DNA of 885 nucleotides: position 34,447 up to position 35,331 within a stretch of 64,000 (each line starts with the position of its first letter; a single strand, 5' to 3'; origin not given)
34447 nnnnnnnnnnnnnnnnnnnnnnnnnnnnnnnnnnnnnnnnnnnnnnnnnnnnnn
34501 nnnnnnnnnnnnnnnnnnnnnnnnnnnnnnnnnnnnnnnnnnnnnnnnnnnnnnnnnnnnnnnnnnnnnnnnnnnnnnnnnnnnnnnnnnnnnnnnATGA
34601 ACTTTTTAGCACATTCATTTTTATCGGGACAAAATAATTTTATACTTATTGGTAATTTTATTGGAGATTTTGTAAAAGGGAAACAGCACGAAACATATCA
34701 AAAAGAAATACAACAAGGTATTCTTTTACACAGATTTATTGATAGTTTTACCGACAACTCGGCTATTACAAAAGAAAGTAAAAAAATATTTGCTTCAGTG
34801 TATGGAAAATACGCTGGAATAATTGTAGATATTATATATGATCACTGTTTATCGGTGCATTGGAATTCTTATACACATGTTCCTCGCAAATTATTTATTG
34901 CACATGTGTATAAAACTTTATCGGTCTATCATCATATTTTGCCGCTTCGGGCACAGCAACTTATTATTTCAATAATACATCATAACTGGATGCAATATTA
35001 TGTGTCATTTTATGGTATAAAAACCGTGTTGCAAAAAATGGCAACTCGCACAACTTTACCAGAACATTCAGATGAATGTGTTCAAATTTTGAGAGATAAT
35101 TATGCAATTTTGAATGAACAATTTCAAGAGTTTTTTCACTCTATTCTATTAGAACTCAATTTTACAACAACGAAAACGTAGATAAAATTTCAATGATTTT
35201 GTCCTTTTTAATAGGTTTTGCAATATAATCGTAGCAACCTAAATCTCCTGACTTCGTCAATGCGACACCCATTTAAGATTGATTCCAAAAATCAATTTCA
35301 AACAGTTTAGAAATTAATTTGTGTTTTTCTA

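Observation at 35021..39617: IS-bounded 4.1-kb mosaic insert between acpH and a hybrid kinase, bracketed by a 226-bp direct duplication of the target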

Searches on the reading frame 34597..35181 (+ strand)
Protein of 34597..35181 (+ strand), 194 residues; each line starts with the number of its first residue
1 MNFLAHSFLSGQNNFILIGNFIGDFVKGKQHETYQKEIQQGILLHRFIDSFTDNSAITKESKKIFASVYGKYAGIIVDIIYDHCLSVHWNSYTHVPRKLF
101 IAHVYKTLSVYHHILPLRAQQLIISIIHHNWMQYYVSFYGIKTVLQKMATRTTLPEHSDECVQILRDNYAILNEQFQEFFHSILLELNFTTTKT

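Call 4: search_protein_families(library=pfam, proteins=[window:34597-35181:+], max_evalue=0.01)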
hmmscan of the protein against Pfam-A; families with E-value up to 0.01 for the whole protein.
window:34597-35181:+ (194 aa): 1 family
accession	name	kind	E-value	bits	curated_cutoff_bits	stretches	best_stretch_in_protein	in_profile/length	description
PF04336.18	ACP_PD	-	1.9e-62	211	27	1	1-182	1-182/183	Acyl carrier protein phosphodiesterase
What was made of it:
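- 34597..35181 (+): acpH (ACP phosphodiesterase), intact; its last 162 nt lie in the left repeat copy. PF04336, 211 bits (call 4).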

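Call 15: find_encoding_contigs(protein=window:34597-35181:+, flank=8000, max_places=10)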
Protein window:34597-35181:+ (194 aa): 9 contigs read that carry it; 7 places shown.
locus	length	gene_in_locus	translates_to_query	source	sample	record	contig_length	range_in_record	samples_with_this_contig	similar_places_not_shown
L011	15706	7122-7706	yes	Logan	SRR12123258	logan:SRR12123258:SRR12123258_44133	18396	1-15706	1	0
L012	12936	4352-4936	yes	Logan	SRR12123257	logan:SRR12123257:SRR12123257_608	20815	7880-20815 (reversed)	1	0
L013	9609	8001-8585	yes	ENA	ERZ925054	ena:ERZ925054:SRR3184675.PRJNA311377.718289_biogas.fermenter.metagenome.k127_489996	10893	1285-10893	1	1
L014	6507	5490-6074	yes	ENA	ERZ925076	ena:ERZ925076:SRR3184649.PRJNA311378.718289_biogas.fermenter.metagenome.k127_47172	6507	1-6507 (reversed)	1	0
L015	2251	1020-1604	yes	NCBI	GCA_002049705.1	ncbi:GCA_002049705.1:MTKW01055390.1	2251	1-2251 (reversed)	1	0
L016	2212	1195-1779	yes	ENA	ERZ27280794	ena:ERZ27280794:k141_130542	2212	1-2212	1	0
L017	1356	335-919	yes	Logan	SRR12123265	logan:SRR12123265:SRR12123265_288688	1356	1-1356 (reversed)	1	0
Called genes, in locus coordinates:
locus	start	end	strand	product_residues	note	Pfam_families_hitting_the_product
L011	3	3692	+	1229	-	?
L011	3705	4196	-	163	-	PF01288:HPPK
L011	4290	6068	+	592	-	PF01972:SDH_protease (faint), PF01343:Peptidase_S49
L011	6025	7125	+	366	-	PF02606:LpxK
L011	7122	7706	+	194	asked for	PF04336:ACP_PD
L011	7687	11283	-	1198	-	PF00989:PAS, PF13426:PAS_9, PF08447:PAS_3, PF00989:PAS, PF08447:PAS_3, PF13426:PAS_9, PF00512:HisKA, PF02518:HATPase_c, +4 more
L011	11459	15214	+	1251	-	PF21294:Polysacc_lyase_14, PF14099:Polysacc_lyase (weak), PF16990:CBM_35, PF02156:Glyco_hydro_26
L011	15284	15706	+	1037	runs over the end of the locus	?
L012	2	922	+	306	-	?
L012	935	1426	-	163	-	PF01288:HPPK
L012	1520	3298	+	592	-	PF01972:SDH_protease (faint), PF01343:Peptidase_S49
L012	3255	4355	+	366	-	PF02606:LpxK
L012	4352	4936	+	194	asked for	PF04336:ACP_PD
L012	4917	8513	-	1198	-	PF00989:PAS, PF13426:PAS_9, PF08447:PAS_3, PF00989:PAS, PF08447:PAS_3, PF13426:PAS_9, PF00512:HisKA, PF02518:HATPase_c, +4 more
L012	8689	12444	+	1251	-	PF21294:Polysacc_lyase_14, PF14099:Polysacc_lyase (weak), PF16990:CBM_35, PF02156:Glyco_hydro_26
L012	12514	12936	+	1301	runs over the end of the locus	PF19081:Ig_7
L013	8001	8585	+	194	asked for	PF04336:ACP_PD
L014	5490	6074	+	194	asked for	PF04336:ACP_PD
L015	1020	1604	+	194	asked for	PF04336:ACP_PD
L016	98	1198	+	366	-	PF02606:LpxK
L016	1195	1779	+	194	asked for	PF04336:ACP_PD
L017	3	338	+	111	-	?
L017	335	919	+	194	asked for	PF04336:ACP_PD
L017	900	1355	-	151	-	?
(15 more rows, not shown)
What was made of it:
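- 34597..35181 (+): The identical protein occurs in empty-site contigs L011, L012 and L017 (call 15).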

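Call 16: find_homologous_proteins(query=window:34597-35181:+, max_evalue=1e-20)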
Query window:34597-35181:+ (194 aa): 1339 proteins with E <= 1e-20 among 1367 candidates; the best 120 are listed.
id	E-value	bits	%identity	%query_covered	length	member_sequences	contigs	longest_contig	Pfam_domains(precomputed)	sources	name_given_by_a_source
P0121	5.2e-119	413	93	100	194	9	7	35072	PF04336.19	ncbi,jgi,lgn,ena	-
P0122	9.9e-83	295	69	96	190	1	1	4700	PF04336.19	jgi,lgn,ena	-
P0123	3.1e-82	293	70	97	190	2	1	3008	PF04336.19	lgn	-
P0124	5.0e-81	289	68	97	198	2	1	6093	PF04336.19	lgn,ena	-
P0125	3.4e-71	257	59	96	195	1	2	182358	PF04336.19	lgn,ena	-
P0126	3.2e-69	251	57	95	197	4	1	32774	PF04336.19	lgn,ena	-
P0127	2.4e-68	248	61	93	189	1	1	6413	PF04336.19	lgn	-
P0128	1.1e-67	246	57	94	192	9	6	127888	PF04336.19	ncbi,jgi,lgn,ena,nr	ncbi:MAG TPA: ACP phosphodiesterase [Bacteroidales bacterium]|nr:MAG: Acyl carrier protein phosphodi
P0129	4.4e-67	244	58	94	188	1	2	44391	PF04336.19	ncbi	-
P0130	1.3e-66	242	57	94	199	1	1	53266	PF04336.19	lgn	-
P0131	3.6e-65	237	57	94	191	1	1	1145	PF04336.19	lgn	-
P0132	6.9e-63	230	56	96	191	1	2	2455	PF04336.19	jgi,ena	-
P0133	1.7e-62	229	55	94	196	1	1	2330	PF04336.19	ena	-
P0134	5.2e-55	204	49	95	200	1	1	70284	PF04336.19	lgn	-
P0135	1.8e-51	193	48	95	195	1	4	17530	PF04336.19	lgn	-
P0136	9.0e-51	190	48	95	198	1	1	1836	PF04336.19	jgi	-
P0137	3.9e-50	188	48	95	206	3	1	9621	PF04336.19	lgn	-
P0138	2.3e-49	186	46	94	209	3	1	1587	PF04336.19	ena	-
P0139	8.5e-49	184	49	94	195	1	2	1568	PF04336.19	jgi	-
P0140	1.0e-48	184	48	94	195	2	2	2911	PF04336.19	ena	-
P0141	2.0e-48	183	46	88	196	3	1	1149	PF04336.19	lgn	-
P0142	2.2e-48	183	48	94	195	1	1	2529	PF04336.19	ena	-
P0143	2.4e-48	182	45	94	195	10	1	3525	PF04336.19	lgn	-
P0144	4.1e-48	182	43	95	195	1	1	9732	PF04336.19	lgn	-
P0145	4.8e-48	181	49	94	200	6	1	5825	PF04336.19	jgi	-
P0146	5.4e-48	181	48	93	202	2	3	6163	PF04336.19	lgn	-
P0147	8.1e-48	181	49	94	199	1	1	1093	PF04336.19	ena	-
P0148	9.8e-48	180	46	94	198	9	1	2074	PF04336.19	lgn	-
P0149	1.0e-47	180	48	94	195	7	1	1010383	PF04336.19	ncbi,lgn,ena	-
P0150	1.2e-47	180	46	94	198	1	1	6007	PF04336.19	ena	-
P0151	1.5e-47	180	47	94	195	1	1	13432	PF04336.19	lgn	-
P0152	1.5e-47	180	45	95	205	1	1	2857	PF04336.19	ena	-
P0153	1.5e-47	180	46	95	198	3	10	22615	PF04336.19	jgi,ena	-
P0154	1.8e-47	180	45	95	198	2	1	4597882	PF04336.19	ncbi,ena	-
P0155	1.9e-47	179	47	94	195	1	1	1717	PF04336.19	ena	-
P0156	2.6e-47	179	48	90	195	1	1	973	PF04336.19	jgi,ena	-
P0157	2.6e-47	179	47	95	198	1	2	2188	PF04336.19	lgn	-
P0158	2.8e-47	179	46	94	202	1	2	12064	PF04336.19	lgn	-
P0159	3.3e-47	179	43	96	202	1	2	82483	PF04336.19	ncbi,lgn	-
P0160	4.3e-47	178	46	95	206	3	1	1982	PF04336.19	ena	-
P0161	4.7e-47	178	46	95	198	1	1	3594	PF04336.19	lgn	-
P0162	4.9e-47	178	44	95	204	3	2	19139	PF04336.19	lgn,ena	-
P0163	6.6e-47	178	44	94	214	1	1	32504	PF04336.19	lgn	-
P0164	8.7e-47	177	46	93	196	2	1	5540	PF04336.19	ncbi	-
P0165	9.9e-47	177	45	94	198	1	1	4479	PF04336.19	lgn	-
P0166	1.0e-46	177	44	95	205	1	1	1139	PF04336.19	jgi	jgi:acyl carrier protein phosphodiesterase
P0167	1.4e-46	177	46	94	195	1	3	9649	PF04336.19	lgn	-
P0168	1.4e-46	177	46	95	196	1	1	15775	PF04336.19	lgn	-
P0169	1.7e-46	176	45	95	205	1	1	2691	PF04336.19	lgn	-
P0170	1.8e-46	176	45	95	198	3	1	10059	PF04336.19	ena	-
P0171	2.1e-46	176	46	95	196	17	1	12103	PF04336.19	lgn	-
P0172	2.2e-46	176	46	95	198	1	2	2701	PF04336.19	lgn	-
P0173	2.3e-46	176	45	94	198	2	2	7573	PF04336.19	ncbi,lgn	-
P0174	2.6e-46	176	46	93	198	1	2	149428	PF04336.19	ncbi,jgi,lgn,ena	jgi:acyl carrier protein phosphodiesterase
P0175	3.2e-46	175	43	100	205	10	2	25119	PF04336.19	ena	-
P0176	3.5e-46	175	45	95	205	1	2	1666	PF04336.19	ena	-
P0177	3.5e-46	175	47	93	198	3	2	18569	PF04336.19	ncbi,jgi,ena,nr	ncbi:MAG TPA: ACP phosphodiesterase [Bacteroidales bacterium]|nr:ACP phosphodiesterase [Bacteroidale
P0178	4.0e-46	175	45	95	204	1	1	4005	PF04336.19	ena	-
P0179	4.0e-46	175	45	94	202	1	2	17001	PF04336.19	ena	-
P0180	5.0e-46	175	45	95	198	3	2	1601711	PF04336.19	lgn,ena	-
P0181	6.4e-46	175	47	87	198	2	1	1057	PF04336.19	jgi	-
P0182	6.7e-46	174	47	95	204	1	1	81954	PF04336.19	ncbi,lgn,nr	ncbi:MAG: DUF479 domain-containing protein [Bacteroidales bacterium]|nr:DUF479 domain-containing pro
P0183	6.8e-46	174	43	95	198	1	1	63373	PF04336.19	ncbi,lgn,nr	ncbi:MAG: DUF479 domain-containing protein [Bacteroidales bacterium]|nr:DUF479 domain-containing pro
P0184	6.9e-46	174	45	94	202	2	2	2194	PF04336.19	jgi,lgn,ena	-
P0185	7.1e-46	174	44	94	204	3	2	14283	PF04336.19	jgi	jgi:acyl carrier protein phosphodiesterase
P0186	7.5e-46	174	46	95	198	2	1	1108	PF04336.19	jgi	-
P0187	7.6e-46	174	46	95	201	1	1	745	PF04336.19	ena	-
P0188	7.8e-46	174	42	88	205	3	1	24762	PF04336.19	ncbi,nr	ncbi:MAG: ACP phosphodiesterase [Bacteroides sp.]|nr:ACP phosphodiesterase [Bacteroides sp.]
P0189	8.0e-46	174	42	95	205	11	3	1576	PF04336.19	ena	-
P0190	9.0e-46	174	45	94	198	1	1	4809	PF04336.19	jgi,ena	-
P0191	1.0e-45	174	44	95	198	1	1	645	PF04336.19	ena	-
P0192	1.1e-45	174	43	95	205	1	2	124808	PF04336.19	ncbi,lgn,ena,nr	ncbi:MAG: DUF479 domain-containing protein [Bacteroidales bacterium]|nr:DUF479 domain-containing pro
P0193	1.4e-45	173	45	95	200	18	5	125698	PF04336.19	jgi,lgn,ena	-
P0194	1.5e-45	173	42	95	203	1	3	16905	PF04336.19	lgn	-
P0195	1.7e-45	173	44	94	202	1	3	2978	PF04336.19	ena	-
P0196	1.7e-45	173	46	94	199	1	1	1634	PF04336.19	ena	-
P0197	1.8e-45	173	43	95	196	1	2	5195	PF04336.19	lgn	-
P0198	2.1e-45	173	47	95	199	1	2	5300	PF04336.19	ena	-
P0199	2.1e-45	173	45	95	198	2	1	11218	PF04336.19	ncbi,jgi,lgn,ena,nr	ncbi:MAG: DUF479 domain-containing protein [Marinilabiliales bacterium]|nr:MAG: DUF479 domain-contai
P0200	2.3e-45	173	45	95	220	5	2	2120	PF04336.19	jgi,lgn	-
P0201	2.6e-45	173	47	95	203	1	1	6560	PF04336.19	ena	-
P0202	2.6e-45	173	45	95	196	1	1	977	PF04336.19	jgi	jgi:acyl carrier protein phosphodiesterase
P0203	2.7e-45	173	48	95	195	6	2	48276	PF04336.19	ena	-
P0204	2.8e-45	172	41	97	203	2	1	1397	PF04336.19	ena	-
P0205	2.9e-45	172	45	95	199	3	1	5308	PF04336.19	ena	-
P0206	3.0e-45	172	46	95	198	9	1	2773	PF04336.19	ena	-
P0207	3.1e-45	172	45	95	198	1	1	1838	PF04336.19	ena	-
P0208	3.3e-45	172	43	95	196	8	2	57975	PF04336.19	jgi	jgi:acyl carrier protein phosphodiesterase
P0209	3.9e-45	172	45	94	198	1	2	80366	PF04336.19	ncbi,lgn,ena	-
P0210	4.0e-45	172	46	94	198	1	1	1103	PF04336.19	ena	-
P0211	4.1e-45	172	47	95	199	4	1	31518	PF04336.19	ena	-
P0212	4.4e-45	172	45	93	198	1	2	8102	PF04336.19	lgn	-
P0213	4.7e-45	172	44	95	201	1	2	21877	PF04336.19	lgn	-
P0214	4.9e-45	172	46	94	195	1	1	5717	PF04336.19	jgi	jgi:acyl carrier protein phosphodiesterase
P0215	5.7e-45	171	46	95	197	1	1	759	PF04336.19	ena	-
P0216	6.1e-45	171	42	95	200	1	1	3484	PF04336.19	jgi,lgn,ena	-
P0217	6.3e-45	171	46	95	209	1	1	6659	PF04336.19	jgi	jgi:acyl carrier protein phosphodiesterase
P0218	7.5e-45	171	43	95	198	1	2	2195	PF04336.19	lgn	-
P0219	7.8e-45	171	43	95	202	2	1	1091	PF04336.19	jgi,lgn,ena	-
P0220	8.0e-45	171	45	95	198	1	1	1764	PF04336.19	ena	-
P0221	8.5e-45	171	44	95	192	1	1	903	PF04336.19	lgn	-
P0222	9.3e-45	171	45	95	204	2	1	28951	PF04336.19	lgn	-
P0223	9.6e-45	171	43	95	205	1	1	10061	PF04336.19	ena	-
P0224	1.0e-44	171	43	97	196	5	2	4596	PF04336.19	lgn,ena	-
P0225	1.1e-44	170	46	95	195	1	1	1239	PF04336.19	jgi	jgi:acyl carrier protein phosphodiesterase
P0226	1.2e-44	170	46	95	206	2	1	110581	PF04336.19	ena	-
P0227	1.2e-44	170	45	95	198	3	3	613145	PF04336.19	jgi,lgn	jgi:acyl carrier protein phosphodiesterase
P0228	1.3e-44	170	45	95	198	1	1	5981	PF04336.19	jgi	jgi:acyl carrier protein phosphodiesterase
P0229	1.3e-44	170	45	95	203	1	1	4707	PF04336.19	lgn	-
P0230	1.4e-44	170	43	95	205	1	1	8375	PF04336.19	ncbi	-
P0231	2.4e-44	169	46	95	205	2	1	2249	PF04336.19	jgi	jgi:acyl carrier protein phosphodiesterase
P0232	2.5e-44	169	44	95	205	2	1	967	PF04336.19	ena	-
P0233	2.7e-44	169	47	95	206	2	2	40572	PF04336.19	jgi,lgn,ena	-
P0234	3.5e-44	169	44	95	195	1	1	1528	PF04336.19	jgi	-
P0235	4.1e-44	169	41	95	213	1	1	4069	PF04336.19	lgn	-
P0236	4.9e-44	168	44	95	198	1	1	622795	PF04336.19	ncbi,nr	ncbi:MAG: DUF479 domain-containing protein [Bacteroidales bacterium]|nr:DUF479 domain-containing pro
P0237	5.2e-44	168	46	95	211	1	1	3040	PF04336.19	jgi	-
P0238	5.3e-44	168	46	95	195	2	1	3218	PF04336.19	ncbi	-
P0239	5.5e-44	168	44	94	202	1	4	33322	PF04336.19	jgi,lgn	-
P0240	6.3e-44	168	45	94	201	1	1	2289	PF04336.19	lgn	-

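Call 17: find_encoding_contigs(protein=P0121, flank=8000, max_places=8)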
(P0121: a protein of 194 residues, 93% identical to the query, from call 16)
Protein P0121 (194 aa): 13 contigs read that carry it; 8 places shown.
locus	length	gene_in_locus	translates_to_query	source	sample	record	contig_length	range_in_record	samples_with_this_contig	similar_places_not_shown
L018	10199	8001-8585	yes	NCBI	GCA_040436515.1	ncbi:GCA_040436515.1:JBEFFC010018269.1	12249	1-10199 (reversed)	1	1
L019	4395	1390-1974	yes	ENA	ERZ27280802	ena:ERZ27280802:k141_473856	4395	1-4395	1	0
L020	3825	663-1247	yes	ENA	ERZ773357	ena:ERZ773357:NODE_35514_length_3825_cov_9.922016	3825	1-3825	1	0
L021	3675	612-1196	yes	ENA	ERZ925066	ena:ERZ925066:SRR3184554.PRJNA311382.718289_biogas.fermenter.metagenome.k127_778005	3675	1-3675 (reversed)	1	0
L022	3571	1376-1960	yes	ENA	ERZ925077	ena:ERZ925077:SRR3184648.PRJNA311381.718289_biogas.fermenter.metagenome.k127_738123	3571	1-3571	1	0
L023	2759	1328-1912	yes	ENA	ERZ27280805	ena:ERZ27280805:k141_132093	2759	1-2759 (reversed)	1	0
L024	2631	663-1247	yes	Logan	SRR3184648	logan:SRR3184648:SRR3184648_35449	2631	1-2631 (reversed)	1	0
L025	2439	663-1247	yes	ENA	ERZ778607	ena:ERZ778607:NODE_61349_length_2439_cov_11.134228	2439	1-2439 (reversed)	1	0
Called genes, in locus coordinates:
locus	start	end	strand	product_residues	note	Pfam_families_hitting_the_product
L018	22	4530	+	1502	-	PF00515:TPR_1 (faint), PF07719:TPR_2 (faint), PF13181:TPR_8 (faint), PF13414:TPR_11 (faint), PF13428:TPR_14 (faint), PF07676:PD40, PF13424:TPR_12, PF02518:HATPase_c, +1 more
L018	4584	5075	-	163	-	PF01288:HPPK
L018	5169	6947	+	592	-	PF01972:SDH_protease (faint), PF01343:Peptidase_S49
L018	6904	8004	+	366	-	PF02606:LpxK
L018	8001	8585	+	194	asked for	PF04336:ACP_PD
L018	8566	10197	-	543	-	?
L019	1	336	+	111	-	?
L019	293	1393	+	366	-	PF02606:LpxK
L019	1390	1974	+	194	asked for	PF04336:ACP_PD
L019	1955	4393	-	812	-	?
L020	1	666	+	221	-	?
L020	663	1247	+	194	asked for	PF04336:ACP_PD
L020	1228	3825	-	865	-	?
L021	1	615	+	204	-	?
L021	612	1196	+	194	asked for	PF04336:ACP_PD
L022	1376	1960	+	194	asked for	PF04336:ACP_PD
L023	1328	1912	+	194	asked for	PF04336:ACP_PD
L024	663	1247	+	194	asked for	PF04336:ACP_PD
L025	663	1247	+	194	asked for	PF04336:ACP_PD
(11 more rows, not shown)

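Call 18: find_encoding_contigs(protein=P0122, flank=6000, max_places=4)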
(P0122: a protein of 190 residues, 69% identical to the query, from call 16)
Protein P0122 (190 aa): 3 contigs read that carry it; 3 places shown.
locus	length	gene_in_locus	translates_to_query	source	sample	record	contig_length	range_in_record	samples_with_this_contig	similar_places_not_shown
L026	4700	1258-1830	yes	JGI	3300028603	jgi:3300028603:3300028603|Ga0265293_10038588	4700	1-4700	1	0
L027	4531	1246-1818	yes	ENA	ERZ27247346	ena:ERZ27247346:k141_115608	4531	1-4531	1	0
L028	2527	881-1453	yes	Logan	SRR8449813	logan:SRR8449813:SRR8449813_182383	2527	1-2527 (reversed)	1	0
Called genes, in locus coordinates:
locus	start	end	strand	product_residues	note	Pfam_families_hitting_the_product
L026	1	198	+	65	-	?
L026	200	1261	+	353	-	PF02606:LpxK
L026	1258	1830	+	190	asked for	PF04336:ACP_PD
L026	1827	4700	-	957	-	?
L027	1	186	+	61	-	?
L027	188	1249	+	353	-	PF02606:LpxK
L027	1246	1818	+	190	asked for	PF04336:ACP_PD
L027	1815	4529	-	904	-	?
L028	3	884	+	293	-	?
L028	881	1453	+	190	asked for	PF04336:ACP_PD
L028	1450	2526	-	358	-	?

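Call 65: list_cluster_members(proteins=[P0121])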
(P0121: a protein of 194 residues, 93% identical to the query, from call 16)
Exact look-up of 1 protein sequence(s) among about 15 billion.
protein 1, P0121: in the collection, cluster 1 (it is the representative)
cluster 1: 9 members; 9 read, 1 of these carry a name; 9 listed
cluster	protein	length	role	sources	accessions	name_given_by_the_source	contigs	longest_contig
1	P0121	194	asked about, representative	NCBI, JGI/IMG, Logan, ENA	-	-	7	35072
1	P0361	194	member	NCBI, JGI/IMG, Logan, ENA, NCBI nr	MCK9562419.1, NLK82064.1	MAG: ACP phosphodiesterase [Bacteroidales bacterium] | ACP phosphodiesterase [Bacteroidales bacterium]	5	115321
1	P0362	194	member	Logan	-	-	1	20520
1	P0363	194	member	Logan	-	-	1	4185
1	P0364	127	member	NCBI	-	-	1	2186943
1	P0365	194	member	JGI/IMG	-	-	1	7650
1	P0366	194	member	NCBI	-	-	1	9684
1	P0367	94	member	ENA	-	-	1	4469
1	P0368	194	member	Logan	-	-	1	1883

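Call 67: find_encoding_contigs(protein=P0366, flank=8000, max_places=4)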
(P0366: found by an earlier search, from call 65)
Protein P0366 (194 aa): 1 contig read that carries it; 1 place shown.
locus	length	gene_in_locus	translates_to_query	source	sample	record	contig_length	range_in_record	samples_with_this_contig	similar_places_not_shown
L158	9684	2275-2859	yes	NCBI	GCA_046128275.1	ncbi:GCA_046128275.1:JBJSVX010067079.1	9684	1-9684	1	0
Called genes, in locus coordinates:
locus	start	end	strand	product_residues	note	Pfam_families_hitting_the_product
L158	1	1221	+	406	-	?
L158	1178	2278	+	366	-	PF02606:LpxK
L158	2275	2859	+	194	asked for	PF04336:ACP_PD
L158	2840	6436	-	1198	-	PF00989:PAS, PF13426:PAS_9, PF08447:PAS_3, PF00989:PAS, PF08447:PAS_3, PF13426:PAS_9, PF00512:HisKA, PF02518:HATPase_c, +4 more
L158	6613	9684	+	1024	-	?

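Call 68: find_encoding_contigs(protein=P0364, flank=8000, max_places=4)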
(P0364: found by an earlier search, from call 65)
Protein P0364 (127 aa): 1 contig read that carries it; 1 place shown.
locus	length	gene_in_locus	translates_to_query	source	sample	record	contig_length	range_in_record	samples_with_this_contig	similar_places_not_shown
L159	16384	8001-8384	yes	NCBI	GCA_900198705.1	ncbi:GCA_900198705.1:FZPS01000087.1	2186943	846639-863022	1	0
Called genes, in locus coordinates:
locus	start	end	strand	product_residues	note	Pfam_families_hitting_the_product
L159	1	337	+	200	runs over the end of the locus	PF01205:Impact_N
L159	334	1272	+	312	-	PF05343:Peptidase_M42, PF01546:Peptidase_M20 (weak)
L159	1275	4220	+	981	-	PF00933:Glyco_hydro_3, PF00144:Beta-lactamase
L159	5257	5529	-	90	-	-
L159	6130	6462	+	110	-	-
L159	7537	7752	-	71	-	-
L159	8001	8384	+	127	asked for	PF04336:ACP_PD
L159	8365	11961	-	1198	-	PF00989:PAS, PF13426:PAS_9, PF08447:PAS_3, PF00989:PAS, PF08447:PAS_3, PF13426:PAS_9, PF00512:HisKA, PF02518:HATPase_c, +4 more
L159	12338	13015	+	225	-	-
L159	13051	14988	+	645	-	PF00890:FAD_binding_2, PF03486:HI0933_like (faint), PF07992:Pyr_redox_2 (faint), PF02910:Succ_DH_flav_C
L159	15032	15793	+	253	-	PF13085:Fer2_3, PF13187:Fer4_9 (faint), PF13237:Fer4_10 (faint), PF12838:Fer4_7, PF13183:Fer4_8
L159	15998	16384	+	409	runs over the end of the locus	PF07494:Reg_prop (faint), PF23748:Beta-prop_LRRK2 (faint)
